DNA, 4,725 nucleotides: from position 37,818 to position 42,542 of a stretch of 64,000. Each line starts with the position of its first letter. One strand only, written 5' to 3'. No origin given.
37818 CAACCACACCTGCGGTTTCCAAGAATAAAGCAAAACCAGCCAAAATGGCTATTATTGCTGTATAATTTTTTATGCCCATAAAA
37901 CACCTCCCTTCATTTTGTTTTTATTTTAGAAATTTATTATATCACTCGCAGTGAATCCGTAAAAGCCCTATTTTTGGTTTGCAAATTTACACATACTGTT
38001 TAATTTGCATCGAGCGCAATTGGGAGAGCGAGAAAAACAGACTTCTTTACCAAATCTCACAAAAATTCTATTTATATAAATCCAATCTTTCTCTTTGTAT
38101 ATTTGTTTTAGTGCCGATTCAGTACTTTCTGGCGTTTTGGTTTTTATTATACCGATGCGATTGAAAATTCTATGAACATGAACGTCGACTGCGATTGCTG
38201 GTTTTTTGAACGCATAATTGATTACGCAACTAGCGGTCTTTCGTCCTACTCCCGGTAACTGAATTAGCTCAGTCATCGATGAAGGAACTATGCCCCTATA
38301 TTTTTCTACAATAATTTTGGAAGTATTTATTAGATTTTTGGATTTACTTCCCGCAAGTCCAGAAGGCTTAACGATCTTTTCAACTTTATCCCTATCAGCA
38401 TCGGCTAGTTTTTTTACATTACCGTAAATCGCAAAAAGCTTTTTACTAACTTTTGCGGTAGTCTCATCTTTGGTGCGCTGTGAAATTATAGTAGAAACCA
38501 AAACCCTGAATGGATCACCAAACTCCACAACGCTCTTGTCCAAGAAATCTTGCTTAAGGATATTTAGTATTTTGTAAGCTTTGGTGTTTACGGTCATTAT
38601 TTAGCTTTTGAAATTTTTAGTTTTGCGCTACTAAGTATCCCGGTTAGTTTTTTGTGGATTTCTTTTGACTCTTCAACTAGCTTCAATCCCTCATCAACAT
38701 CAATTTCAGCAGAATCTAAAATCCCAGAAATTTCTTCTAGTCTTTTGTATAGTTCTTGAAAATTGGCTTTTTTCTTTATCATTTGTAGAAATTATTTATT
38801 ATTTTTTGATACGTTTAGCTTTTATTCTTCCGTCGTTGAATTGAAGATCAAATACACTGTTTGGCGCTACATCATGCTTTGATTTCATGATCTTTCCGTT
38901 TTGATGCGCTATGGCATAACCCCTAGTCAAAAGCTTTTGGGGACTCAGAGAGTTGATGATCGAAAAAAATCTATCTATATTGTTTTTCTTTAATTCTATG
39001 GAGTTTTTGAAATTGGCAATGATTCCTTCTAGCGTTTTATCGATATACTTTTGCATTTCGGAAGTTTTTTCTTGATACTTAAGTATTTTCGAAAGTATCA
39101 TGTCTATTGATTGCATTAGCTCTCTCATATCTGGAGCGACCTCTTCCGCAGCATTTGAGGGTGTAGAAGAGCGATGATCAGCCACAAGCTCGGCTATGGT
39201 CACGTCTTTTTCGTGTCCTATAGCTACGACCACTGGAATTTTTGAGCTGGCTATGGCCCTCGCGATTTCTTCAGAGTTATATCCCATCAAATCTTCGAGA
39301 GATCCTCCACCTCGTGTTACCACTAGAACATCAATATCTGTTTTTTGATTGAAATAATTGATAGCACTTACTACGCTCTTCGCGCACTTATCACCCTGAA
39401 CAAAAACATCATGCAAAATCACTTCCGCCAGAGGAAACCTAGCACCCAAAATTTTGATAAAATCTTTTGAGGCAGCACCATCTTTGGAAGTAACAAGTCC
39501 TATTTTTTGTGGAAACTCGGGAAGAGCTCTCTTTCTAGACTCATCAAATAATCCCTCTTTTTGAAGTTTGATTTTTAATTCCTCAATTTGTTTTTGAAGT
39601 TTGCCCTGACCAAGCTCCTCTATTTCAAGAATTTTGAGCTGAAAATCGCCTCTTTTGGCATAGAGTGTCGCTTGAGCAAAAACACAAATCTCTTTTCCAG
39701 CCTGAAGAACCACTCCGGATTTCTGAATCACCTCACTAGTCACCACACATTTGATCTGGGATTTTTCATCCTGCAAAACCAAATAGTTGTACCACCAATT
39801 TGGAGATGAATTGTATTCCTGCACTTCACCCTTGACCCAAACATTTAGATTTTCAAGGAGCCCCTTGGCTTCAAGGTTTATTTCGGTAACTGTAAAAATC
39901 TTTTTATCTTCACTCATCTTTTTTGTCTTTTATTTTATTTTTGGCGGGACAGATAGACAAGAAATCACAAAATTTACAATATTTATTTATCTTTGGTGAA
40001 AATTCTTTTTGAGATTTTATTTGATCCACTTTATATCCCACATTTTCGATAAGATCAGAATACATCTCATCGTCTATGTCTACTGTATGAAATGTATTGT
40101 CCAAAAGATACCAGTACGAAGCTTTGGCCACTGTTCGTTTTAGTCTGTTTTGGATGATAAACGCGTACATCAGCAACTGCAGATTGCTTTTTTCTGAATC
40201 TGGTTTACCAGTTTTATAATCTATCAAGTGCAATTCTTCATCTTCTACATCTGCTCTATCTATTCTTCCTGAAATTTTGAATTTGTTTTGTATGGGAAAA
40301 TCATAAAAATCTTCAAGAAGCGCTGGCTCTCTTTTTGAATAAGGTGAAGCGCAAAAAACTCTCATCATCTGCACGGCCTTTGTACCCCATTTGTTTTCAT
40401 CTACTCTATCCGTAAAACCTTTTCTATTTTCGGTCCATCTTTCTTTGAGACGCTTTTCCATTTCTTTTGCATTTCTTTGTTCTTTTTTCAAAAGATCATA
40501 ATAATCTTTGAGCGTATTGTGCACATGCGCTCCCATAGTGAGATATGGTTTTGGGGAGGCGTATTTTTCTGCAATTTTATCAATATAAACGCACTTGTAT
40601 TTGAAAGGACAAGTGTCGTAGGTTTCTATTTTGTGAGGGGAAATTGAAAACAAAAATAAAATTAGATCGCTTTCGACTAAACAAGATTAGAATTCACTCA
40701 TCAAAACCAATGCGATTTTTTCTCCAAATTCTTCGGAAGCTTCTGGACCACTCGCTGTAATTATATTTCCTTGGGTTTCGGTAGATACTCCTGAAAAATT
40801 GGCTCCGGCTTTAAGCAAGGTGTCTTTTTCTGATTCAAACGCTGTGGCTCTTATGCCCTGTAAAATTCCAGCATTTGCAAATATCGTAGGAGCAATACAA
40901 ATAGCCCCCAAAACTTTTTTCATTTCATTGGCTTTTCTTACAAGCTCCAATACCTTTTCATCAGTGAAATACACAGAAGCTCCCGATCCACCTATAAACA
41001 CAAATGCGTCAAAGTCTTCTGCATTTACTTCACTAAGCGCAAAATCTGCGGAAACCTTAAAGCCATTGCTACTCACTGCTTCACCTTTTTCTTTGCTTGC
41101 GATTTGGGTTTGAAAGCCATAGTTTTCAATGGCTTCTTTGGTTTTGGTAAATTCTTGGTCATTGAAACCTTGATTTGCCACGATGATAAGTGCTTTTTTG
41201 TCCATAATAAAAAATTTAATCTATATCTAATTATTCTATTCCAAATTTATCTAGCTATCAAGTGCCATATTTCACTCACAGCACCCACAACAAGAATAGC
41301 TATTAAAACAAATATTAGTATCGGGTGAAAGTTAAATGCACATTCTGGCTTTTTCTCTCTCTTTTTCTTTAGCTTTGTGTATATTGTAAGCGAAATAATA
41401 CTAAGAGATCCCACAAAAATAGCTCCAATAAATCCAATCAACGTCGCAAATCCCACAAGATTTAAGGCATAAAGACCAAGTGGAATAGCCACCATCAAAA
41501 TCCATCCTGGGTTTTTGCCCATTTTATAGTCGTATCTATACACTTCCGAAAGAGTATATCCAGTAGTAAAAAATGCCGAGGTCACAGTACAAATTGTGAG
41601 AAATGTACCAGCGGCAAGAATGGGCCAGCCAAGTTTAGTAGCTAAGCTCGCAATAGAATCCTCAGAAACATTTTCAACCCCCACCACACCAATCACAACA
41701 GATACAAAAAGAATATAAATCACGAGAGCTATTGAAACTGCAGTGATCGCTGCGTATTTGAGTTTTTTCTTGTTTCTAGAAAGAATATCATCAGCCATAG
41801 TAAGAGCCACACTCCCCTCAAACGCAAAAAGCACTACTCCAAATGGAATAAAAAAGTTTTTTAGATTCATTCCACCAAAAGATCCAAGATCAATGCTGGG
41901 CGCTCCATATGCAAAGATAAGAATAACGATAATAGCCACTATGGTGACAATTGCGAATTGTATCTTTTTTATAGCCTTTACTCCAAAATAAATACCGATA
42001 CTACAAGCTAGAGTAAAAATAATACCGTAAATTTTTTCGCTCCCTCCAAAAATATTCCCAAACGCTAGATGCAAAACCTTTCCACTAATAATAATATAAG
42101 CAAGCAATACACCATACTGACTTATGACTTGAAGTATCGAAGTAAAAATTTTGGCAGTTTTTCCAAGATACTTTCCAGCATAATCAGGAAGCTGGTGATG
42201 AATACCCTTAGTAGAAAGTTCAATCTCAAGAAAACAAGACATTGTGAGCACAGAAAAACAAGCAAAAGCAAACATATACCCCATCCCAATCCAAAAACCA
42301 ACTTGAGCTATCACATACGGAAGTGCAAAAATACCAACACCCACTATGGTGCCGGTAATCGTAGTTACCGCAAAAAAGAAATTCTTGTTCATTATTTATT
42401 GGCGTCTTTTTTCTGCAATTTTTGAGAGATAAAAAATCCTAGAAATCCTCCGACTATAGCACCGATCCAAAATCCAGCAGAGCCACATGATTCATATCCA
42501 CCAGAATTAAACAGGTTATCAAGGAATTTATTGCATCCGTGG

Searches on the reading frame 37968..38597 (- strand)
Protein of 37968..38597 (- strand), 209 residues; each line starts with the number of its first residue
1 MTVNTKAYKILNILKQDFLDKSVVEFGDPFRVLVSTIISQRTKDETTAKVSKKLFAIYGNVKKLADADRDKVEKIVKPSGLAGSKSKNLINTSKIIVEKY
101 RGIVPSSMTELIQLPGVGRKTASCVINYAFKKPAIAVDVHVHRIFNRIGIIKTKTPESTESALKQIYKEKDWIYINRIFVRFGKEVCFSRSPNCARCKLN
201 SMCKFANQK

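Call 52: search_protein_families(library=pfam, proteins=[window:37968-38597:-], max_evalue=0.00001)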
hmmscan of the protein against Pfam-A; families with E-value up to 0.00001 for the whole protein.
window:37968-38597:- (209 aa): 2 families
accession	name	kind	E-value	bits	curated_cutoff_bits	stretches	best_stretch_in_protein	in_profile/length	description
PF00730.31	HhH-GPD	-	7.2e-28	97.5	26.2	1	34-168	1-107/108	HhH-GPD superfamily base excision DNA repair protein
PF00633.29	HHH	-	1e-07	31.9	24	1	99-128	1-30/30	Helix-hairpin-helix motif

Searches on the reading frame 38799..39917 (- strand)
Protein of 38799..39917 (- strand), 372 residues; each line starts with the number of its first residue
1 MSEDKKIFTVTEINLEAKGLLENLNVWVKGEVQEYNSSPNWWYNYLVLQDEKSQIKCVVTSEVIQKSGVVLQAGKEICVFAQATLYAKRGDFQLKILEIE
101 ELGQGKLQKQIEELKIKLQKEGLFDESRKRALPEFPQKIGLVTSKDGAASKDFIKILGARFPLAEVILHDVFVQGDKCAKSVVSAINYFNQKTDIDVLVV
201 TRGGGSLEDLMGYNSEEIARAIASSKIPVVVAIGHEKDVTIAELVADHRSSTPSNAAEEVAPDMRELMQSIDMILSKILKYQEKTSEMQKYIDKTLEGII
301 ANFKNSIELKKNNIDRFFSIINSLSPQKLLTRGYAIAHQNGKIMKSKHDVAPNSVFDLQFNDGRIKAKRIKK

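Call 52: search_protein_families(library=pfam, proteins=[window:38799-39917:-], max_evalue=0.00001)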
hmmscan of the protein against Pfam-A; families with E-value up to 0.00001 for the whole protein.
window:38799-39917:- (372 aa): 2 families
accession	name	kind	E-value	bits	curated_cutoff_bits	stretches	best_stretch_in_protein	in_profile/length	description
PF02601.20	Exonuc_VII_L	-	2.2e-76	257.8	35.9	2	123-286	1-164/315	Exonuclease VII, large subunit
PF13742.12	tRNA_anti_2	-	1.9e-17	63.7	27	1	8-100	1-95/95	OB-fold nucleic acid binding domain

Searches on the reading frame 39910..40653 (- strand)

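Call 52: search_protein_families(library=pfam, proteins=[window:39910-40653:-], max_evalue=0.00001)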
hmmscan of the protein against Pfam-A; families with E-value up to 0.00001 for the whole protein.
window:39910-40653:- (247 aa): 2 families
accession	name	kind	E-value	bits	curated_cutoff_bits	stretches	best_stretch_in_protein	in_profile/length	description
PF12705.13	PDDEXK_1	-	1.1e-33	117.7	22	1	4-236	2-247/247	PD-(D/E)XK nuclease superfamily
PF01930.23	Cas_Cas4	-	1.1e-10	42.3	22.7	1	128-235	53-158/160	Domain of unknown function DUF83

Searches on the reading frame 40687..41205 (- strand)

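Call 52: search_protein_families(library=pfam, proteins=[window:40687-41205:-], max_evalue=0.00001)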
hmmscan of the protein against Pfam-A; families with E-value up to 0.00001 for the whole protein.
window:40687-41205:- (172 aa): 1 family
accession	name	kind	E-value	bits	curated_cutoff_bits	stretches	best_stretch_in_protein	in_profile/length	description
PF01965.30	DJ-1_PfpI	-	1.1e-37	129.8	26.6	1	3-164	1-162/165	DJ-1/PfpI family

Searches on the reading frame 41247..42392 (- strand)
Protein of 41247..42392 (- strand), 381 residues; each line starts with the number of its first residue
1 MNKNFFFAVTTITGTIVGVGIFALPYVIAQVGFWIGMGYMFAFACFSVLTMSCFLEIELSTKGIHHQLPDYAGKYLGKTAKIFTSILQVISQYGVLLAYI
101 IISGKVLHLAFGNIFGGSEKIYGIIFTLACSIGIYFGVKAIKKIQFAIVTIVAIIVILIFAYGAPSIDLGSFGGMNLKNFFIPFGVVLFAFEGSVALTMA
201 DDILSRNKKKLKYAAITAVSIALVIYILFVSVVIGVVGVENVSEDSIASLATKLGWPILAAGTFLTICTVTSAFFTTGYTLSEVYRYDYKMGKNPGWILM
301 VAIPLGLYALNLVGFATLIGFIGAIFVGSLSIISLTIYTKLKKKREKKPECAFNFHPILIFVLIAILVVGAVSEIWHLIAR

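Call 52: search_protein_families(library=pfam, proteins=[window:41247-42392:-], max_evalue=0.00001)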
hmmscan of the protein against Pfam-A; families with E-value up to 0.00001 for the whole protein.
window:41247-42392:- (381 aa): 4 families
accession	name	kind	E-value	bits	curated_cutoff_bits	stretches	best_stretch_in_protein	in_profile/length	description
PF03222.19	Trp_Tyr_perm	-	2.9e-19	69.9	22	1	2-372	2-388/393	Tryptophan/tyrosine permease family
PF01490.24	Aa_trans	-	3e-17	62.8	25.6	1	5-379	5-409/410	Transmembrane amino acid transporter protein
PF13520.12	AA_permease_2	-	4.1e-08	33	27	1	6-275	4-286/427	Amino acid permease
PF00324.27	AA_permease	-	7e-06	25.4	24.6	1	14-273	8-293/470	Amino acid permease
